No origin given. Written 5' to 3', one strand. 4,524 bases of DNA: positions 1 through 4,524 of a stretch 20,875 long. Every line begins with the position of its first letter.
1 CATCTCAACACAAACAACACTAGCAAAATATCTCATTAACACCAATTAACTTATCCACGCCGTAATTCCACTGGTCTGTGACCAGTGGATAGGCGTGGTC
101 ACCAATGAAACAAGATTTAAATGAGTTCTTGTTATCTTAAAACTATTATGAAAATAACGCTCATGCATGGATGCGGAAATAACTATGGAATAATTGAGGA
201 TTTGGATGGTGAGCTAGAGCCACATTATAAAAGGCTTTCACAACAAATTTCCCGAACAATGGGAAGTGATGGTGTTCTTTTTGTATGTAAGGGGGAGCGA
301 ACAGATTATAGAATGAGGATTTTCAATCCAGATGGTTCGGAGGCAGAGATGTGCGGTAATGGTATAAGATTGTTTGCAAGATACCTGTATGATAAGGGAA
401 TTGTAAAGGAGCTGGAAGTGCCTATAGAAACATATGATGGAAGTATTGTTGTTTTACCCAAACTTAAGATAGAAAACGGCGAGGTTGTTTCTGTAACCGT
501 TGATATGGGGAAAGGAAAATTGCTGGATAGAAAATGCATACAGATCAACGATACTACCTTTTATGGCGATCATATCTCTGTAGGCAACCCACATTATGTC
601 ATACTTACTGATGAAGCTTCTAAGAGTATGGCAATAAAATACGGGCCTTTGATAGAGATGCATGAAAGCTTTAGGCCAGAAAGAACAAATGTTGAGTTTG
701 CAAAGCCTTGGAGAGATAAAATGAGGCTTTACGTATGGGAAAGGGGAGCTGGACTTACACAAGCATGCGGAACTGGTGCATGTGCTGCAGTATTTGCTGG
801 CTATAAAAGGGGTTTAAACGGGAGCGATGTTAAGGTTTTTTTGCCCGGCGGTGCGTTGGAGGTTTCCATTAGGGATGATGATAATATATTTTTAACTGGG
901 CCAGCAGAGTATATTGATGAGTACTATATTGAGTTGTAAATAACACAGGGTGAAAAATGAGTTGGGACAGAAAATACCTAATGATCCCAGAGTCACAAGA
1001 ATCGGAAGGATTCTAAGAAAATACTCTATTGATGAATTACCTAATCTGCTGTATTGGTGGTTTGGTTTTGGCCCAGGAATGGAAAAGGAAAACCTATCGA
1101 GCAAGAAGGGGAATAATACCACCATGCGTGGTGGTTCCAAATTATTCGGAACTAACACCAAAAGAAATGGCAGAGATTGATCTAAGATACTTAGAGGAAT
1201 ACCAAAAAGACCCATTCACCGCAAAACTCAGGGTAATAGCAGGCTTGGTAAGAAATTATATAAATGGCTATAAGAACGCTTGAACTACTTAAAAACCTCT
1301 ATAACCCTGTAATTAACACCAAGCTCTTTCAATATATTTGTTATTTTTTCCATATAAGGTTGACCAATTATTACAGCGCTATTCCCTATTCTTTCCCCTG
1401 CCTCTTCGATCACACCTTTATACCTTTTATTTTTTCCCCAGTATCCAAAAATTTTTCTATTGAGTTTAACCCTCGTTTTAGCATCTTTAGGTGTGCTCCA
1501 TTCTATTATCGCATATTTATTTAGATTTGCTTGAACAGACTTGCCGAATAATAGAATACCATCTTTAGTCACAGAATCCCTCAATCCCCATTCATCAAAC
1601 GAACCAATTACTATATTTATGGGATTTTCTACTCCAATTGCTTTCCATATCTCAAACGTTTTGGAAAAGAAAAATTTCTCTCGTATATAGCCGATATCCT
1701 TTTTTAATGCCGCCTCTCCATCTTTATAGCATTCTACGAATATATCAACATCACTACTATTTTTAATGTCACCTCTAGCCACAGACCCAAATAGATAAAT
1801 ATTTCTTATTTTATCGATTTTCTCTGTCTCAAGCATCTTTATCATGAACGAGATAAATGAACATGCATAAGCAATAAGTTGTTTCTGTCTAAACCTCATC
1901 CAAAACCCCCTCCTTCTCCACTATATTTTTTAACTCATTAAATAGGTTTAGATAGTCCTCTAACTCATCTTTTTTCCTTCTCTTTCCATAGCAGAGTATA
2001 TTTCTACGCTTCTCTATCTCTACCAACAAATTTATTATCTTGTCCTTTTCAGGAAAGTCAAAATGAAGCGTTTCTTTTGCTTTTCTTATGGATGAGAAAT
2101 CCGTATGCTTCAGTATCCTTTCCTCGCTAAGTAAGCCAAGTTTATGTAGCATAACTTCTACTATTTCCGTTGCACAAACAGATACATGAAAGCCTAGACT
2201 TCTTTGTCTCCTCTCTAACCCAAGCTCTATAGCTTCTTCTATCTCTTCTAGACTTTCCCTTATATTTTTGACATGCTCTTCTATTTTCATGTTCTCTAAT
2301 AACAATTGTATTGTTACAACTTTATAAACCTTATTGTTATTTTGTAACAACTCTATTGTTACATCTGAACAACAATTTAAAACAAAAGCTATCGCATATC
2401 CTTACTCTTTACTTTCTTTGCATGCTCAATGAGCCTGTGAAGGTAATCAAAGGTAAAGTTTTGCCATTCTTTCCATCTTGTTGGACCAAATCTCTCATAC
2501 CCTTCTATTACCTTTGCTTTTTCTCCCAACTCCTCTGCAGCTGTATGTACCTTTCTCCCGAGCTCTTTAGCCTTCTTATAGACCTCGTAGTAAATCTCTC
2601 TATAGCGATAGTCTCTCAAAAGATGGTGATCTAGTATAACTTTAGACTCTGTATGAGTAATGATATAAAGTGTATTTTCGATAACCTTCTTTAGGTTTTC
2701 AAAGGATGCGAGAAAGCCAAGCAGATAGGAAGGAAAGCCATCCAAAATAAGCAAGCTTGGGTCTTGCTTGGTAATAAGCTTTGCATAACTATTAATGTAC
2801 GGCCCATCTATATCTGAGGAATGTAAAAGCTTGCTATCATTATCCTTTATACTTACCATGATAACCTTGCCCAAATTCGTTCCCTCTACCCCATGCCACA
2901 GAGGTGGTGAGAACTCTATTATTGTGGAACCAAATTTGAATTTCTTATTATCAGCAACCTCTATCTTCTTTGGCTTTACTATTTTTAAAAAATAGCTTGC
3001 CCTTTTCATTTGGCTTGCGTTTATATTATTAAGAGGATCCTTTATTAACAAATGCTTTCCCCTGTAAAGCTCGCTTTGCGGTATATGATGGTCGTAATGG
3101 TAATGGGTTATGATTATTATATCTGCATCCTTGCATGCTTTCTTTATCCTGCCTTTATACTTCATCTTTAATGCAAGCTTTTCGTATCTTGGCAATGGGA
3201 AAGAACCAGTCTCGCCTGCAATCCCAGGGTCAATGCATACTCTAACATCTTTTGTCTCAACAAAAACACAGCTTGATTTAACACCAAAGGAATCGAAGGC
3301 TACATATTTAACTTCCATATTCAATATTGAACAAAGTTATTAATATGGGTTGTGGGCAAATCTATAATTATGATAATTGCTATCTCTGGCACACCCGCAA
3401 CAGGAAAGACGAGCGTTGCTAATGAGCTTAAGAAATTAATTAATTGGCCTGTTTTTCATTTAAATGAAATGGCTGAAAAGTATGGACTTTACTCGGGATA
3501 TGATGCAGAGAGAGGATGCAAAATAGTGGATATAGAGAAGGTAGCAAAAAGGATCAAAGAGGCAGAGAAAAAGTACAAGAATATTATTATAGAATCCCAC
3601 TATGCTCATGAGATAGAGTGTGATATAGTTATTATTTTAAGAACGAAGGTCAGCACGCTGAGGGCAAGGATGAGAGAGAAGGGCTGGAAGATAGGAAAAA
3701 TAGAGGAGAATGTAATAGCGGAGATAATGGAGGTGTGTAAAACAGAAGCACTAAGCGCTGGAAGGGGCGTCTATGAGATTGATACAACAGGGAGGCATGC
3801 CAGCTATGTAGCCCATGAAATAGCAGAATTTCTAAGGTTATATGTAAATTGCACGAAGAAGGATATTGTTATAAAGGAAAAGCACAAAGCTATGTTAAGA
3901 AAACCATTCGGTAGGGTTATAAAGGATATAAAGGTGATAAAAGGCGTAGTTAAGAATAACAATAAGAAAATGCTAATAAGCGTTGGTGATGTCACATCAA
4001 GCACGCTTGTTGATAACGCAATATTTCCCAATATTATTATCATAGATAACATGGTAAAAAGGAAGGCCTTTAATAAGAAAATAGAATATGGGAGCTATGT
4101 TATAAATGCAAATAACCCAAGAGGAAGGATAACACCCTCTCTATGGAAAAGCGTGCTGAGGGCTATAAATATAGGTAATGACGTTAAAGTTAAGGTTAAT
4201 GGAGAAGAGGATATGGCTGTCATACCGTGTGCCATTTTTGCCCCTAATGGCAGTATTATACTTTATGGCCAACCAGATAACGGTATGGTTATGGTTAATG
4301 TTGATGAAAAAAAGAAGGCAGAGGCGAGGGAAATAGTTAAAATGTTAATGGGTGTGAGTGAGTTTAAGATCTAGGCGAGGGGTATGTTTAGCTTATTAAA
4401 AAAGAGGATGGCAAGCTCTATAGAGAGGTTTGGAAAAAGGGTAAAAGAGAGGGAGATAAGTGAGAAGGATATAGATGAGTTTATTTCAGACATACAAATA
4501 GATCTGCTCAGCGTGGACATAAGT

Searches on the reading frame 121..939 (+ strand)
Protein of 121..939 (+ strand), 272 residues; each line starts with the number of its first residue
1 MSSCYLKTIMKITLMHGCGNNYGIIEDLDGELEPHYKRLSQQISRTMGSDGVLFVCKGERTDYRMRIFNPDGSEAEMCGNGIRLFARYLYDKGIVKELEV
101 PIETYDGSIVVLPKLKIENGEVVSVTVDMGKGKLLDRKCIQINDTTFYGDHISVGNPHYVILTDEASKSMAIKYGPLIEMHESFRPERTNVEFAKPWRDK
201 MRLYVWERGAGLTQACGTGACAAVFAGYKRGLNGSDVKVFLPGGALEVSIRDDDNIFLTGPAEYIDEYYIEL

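Call 31: find_encoding_contigs(protein=window:121-939:+, flank=10000, max_places=2)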
Protein window:121-939:+ (272 aa): 1 contig read that carries it; 1 place shown.
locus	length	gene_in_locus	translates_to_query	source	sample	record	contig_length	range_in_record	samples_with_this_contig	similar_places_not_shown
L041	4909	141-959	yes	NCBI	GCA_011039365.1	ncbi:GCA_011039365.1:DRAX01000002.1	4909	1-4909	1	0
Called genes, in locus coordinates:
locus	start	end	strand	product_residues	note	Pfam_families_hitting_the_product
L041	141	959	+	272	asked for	PF01678:DAP_epimerase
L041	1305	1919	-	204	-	PF01909:NTP_transf_2, PF18765:Polbeta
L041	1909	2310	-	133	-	-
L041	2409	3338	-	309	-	PF00753:Lactamase_B (weak)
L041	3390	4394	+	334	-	PF13238:AAA_18, PF04019:DUF359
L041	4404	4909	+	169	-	PF02881:SRP54_N (weak), PF00448:SRP54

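Call 39: list_cluster_members(proteins=[window:121-939:+, window:3352-4374:+])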
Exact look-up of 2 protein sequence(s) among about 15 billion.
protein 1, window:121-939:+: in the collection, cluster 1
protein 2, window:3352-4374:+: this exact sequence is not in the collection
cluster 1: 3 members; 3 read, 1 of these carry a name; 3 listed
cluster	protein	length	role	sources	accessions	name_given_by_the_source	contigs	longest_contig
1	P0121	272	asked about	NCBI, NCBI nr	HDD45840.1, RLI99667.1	MAG TPA: diaminopimelate epimerase [Candidatus Aenigmarchaeota archaeon] | MAG: diaminopimelate epimerase [Candidatus Aenigmarchaeota archaeon]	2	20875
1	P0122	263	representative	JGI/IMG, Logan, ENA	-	-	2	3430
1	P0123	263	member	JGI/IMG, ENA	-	-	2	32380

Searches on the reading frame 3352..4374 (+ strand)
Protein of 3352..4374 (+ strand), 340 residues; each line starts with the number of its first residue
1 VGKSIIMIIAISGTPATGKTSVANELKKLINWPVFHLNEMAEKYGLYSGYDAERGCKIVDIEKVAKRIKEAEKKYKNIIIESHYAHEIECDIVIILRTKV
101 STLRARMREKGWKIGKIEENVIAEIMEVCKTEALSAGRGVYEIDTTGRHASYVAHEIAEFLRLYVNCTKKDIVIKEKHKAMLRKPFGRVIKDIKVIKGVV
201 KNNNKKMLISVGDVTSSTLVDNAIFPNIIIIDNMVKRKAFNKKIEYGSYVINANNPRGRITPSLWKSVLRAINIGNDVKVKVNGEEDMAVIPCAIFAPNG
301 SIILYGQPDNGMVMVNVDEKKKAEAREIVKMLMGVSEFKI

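Call 11: search_protein_families(library=pfam, proteins=[window:3352-4374:+])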
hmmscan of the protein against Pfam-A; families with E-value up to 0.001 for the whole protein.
window:3352-4374:+ (340 aa): 3 families
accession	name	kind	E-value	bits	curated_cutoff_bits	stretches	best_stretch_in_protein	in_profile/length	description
PF04019.17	DUF359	-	1.7e-33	115.4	25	1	215-331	1-124/126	Protein of unknown function (DUF359)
PF13238.12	AAA_18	-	4.3e-22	79.4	29.4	1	9-127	1-128/128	AAA domain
PF13521.12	AAA_28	-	6.2e-05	23.7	27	1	9-73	2-65/164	AAA domain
